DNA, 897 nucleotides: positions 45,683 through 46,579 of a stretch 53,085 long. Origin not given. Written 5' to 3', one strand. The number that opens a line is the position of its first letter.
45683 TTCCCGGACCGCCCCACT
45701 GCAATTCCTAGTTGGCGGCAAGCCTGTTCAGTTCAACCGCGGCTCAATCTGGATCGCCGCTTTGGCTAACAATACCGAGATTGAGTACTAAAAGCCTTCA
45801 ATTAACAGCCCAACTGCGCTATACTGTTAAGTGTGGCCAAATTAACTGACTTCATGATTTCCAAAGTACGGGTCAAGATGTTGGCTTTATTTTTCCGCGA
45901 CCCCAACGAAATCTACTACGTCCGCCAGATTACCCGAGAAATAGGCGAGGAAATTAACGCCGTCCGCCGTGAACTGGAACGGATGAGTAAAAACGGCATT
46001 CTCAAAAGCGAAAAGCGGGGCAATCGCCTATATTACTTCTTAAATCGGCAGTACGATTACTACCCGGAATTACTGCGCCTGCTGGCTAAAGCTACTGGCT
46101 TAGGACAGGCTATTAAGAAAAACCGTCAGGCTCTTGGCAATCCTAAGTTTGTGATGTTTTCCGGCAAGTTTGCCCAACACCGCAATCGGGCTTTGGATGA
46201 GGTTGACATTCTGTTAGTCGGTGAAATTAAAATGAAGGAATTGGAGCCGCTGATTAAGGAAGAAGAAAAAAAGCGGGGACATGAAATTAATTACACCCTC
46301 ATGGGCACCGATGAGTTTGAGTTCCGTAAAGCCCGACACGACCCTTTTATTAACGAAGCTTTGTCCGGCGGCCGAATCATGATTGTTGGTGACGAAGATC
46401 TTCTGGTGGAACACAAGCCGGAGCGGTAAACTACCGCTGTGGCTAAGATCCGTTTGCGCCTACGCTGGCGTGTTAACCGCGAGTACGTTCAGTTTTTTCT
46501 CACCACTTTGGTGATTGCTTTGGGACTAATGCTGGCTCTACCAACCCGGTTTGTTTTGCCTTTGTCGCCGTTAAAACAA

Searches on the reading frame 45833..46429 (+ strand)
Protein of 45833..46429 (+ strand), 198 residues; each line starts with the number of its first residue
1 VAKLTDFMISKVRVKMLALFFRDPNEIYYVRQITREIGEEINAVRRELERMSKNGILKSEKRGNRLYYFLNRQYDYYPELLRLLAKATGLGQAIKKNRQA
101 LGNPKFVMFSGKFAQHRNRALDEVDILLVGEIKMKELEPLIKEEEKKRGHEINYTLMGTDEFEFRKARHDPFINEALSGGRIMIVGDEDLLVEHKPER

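Call 14: search_protein_families(library=pfam, proteins=[window:45833-46429:+], max_evalue=0.01)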
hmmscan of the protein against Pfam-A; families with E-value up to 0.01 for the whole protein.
window:45833-46429:+ (198 aa): 2 families
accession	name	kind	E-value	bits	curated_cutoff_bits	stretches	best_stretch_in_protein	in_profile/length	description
PF07848.18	PaaX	-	3.9e-05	24.2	24.8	1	33-70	29-66/70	PaaX-like protein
PF24033.1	DUF7342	-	0.0019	18.7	31.6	1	13-87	6-77/150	Family of unknown function (DUF7342)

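Call 53: find_homologous_proteins(query=window:45854-46429:+, max_evalue=0.00001)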
Query window:45854-46429:+ (191 aa): 2515 proteins with E <= 0.00001 among 2679 candidates; the best 120 are listed.
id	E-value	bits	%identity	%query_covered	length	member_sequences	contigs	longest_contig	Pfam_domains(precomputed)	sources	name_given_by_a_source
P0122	3.7e-119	413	100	100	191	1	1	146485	-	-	-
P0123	8.0e-103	360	85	100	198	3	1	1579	-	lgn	-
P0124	1.6e-97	342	81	100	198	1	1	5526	-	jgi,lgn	jgi:hypothetical protein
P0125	7.7e-94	330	79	99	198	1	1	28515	-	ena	-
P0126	8.0e-93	327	78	99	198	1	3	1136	-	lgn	-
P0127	1.0e-92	327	79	99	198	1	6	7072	-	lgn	-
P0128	4.2e-91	322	76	99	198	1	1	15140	-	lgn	-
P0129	9.3e-91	320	75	99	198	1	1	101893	-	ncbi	-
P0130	1.4e-90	320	76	99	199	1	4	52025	-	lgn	-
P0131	6.7e-90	318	74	99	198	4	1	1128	-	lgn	-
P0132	3.8e-89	315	76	99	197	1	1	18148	-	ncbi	-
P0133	4.5e-89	315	75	99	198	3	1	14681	-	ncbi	-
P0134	5.2e-89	315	76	99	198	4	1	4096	-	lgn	-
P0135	5.2e-89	315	76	99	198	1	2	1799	-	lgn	-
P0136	1.2e-88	314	74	99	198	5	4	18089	-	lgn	-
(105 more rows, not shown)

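Call 54: find_encoding_contigs(protein=P0125, flank=10000, max_places=2)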
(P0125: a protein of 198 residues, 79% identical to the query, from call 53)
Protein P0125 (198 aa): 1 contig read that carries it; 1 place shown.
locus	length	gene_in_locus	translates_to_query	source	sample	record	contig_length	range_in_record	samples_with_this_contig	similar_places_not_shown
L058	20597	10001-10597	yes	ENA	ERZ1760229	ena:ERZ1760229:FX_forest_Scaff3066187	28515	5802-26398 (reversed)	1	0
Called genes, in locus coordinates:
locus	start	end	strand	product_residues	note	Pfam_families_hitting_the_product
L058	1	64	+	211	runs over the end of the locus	-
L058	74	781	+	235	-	-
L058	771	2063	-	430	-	PF00463:ICL, PF13714:PEP_mutase, PF00463:ICL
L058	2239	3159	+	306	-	-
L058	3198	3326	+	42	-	-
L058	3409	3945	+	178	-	PF02585:PIG-L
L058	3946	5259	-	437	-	PF04055:Radical_SAM (faint)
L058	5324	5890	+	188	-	PF00908:dTDP_sugar_isom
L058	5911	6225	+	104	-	PF02482:Ribosomal_S30AE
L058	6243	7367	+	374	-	PF00561:Abhydrolase_1 (weak), PF12146:Hydrolase_4 (faint), PF00326:Peptidase_S9 (faint), PF01738:DLH (weak)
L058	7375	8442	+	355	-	PF02073:Peptidase_M29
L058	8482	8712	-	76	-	-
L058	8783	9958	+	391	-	PF11258:DUF3048, PF17479:DUF3048_C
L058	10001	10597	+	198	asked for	-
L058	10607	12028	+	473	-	PF21760:SecD_1st, PF22599:SecDF_P1_head, PF00873:ACR_tran (weak), PF02355:SecD_SecF_C, PF03176:MMPL (faint)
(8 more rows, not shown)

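Call 55: find_encoding_contigs(protein=P0124, flank=10000, max_places=2)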
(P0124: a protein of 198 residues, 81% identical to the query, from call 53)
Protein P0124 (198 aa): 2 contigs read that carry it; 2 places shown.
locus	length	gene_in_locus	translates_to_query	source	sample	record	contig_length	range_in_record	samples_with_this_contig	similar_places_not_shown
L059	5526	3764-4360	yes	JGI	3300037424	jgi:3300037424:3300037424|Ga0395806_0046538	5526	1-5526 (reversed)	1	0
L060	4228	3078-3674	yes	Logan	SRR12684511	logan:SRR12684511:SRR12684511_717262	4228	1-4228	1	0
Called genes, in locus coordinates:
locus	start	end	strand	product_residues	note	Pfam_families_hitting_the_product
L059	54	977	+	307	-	PF01738:DLH (faint), PF00561:Abhydrolase_1 (faint), PF12146:Hydrolase_4 (faint), PF00326:Peptidase_S9 (weak)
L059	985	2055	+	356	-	PF02073:Peptidase_M29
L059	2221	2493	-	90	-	-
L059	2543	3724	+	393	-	PF11258:DUF3048, PF17479:DUF3048_C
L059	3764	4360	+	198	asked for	-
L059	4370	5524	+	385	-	?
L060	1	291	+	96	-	?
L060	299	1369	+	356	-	PF02073:Peptidase_M29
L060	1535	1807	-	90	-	-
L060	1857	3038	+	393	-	PF11258:DUF3048, PF17479:DUF3048_C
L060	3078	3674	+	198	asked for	-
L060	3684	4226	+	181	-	?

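Call 59: find_encoding_contigs(protein=P0127, flank=6000, max_places=8)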
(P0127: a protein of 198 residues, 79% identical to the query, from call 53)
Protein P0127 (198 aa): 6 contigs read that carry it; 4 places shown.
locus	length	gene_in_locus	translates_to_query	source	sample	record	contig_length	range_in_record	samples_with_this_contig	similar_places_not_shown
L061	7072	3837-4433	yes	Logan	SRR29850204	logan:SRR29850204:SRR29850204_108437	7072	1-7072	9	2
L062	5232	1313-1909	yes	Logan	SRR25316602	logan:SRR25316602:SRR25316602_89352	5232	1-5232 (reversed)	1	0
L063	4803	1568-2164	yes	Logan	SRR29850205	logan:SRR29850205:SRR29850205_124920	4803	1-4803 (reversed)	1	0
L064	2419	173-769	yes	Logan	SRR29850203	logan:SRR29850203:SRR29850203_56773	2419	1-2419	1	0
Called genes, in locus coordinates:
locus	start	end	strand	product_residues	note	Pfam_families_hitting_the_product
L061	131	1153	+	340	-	PF12146:Hydrolase_4 (faint), PF12697:Abhydrolase_6 (faint), PF00326:Peptidase_S9, PF01738:DLH (weak)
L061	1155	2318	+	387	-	PF02073:Peptidase_M29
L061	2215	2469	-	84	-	-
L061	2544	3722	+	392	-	PF11258:DUF3048, PF17479:DUF3048_C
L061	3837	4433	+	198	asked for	-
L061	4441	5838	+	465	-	PF21760:SecD_1st, PF22599:SecDF_P1_head, PF02355:SecD_SecF_C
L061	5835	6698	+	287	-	PF02355:SecD_SecF_C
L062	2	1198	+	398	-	?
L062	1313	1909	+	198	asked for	-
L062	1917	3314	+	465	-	PF21760:SecD_1st, PF22599:SecDF_P1_head, PF02355:SecD_SecF_C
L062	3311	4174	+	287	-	PF02355:SecD_SecF_C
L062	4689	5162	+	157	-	PF03449:GreA_GreB_N, PF01272:GreA_GreB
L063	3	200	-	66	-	?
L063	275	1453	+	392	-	PF11258:DUF3048, PF17479:DUF3048_C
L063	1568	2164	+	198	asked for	-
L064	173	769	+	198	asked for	-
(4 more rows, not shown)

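Call 60: find_encoding_contigs(protein=P0130, flank=10000, max_places=6)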
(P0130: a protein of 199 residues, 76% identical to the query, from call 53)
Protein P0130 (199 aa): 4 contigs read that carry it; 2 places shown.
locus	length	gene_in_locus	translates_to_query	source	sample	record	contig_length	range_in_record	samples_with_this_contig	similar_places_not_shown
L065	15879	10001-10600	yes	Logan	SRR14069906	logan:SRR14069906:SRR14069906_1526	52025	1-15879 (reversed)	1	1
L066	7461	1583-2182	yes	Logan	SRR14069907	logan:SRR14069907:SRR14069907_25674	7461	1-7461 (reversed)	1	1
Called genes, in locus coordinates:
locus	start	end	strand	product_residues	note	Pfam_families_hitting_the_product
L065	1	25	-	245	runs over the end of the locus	PF00483:NTP_transferase, PF12804:NTP_transf_3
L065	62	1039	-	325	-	PF00932:LTD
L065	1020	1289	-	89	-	-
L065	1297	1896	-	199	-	-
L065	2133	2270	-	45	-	-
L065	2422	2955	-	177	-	PF13302:Acetyltransf_3, PF13523:Acetyltransf_8, PF00583:Acetyltransf_1, PF13508:Acetyltransf_7 (weak)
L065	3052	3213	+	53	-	-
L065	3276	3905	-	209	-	PF06414:Zeta_toxin (weak), PF00485:PRK, PF13207:AAA_17 (faint), PF13238:AAA_18 (weak)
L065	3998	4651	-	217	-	PF00300:His_Phos_1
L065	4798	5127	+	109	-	PF07659:DUF1599 (weak)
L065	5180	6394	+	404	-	PF02073:Peptidase_M29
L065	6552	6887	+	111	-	PF02482:Ribosomal_S30AE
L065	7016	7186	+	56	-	-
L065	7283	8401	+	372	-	PF02129:Peptidase_S15 (faint), PF00561:Abhydrolase_1 (faint), PF12146:Hydrolase_4 (faint), PF00326:Peptidase_S9, PF01738:DLH (weak)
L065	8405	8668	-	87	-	-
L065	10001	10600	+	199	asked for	-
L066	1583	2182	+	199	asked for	-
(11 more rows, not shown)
